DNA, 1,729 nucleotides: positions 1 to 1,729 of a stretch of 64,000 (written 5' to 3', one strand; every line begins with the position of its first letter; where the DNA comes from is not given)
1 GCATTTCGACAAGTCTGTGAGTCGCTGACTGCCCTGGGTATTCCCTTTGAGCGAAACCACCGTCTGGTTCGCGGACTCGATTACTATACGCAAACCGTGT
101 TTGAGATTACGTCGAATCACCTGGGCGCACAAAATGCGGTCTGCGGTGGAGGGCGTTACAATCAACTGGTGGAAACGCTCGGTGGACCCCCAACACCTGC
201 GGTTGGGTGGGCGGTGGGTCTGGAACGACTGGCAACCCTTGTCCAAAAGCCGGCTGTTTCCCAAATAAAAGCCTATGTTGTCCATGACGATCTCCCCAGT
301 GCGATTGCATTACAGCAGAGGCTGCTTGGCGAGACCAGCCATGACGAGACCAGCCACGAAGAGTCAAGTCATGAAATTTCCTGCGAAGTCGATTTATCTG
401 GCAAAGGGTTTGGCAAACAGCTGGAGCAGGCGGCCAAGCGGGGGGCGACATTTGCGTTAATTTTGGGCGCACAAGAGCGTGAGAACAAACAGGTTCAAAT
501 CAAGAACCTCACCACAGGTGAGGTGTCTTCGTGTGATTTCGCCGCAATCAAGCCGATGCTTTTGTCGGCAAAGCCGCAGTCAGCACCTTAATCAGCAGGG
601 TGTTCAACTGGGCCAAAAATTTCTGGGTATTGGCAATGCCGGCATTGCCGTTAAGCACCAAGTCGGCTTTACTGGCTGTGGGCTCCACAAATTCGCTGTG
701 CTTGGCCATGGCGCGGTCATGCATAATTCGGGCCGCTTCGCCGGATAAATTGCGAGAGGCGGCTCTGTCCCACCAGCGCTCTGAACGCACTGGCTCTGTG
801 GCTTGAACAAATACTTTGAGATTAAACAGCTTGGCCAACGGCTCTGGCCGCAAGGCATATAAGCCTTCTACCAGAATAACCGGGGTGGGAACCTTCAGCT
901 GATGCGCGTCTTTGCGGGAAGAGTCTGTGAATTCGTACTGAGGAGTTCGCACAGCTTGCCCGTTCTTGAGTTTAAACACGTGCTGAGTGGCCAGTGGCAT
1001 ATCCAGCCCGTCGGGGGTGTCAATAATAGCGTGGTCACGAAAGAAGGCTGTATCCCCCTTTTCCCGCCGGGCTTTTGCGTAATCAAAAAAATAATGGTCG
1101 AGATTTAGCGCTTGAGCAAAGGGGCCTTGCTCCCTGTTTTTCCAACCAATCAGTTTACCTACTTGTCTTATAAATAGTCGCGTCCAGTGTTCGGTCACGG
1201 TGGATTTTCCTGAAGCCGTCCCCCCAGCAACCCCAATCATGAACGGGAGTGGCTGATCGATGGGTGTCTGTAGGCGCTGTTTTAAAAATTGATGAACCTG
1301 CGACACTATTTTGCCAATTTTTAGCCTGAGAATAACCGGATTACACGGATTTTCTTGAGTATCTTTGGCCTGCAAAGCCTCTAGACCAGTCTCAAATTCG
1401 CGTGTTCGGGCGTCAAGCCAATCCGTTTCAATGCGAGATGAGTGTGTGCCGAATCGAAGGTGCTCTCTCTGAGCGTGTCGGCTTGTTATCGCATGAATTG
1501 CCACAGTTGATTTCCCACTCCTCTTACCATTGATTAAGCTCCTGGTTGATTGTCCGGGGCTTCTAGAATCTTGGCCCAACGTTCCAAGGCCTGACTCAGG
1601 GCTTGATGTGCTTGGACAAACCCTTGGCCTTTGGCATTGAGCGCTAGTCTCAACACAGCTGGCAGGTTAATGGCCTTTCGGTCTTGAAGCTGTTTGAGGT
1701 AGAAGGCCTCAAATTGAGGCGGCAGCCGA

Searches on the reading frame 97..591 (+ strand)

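Call 77: search_protein_families(library=pfam, proteins=[window:97-591:+], max_evalue=0.0001)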
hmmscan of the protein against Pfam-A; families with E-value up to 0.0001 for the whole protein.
window:97-591:+ (164 aa): 1 family
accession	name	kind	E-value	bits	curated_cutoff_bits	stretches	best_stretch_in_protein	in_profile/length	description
PF03129.25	HGTP_anticodon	-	1.2e-09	38.6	21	1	91-151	27-87/94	Anticodon binding domain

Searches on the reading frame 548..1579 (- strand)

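Call 26: search_protein_families(library=pfam, proteins=[window:548-1579:-], max_evalue=0.0001)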
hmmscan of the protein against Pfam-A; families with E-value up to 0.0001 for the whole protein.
window:548-1579:- (343 aa): 1 family
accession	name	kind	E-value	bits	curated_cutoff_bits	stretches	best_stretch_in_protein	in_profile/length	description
PF00485.24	PRK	-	8.9e-22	78.3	22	1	114-309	1-187/196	Phosphoribulokinase / Uridine kinase family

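Call 39: search_protein_families(library=ncbifam, proteins=[window:548-1579:-], max_evalue=0.001)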
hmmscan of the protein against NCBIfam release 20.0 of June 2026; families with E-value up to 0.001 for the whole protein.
window:548-1579:- (343 aa): 8 families
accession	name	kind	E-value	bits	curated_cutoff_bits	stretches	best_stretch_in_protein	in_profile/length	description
NF004018.0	PRK05480.1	equivalog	3.9e-28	98.3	180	1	112-313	6-189/210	uridine kinase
TIGR00235.1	udk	equivalog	5.5e-23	81.7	220.3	1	113-310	7-186/207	uridine kinase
NF005655.0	PRK07429.1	subfamily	2e-16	60.1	236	1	112-310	8-184/326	phosphoribulokinase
NF006746.0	PRK09270.1-5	subfamily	5.1e-08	32.1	250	1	108-310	17-206/210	nucleoside/nucleotide kinase family protein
TIGR00554.2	panK_bact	equivalog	7.3e-08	32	235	0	94-135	64-105/310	type I pantothenate kinase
NF006743.0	PRK09270.1-2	equivalog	6.7e-07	28.6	227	1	99-311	15-214/217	nucleoside/nucleotide kinase family protein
NF006742.0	PRK09270.1-1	equivalog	4.3e-05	22.9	402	1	119-310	50-226/237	nucleoside/nucleotide kinase family protein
NF005807.0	PRK07667.1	equivalog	0.00046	19.8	221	0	113-308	18-191/193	kinase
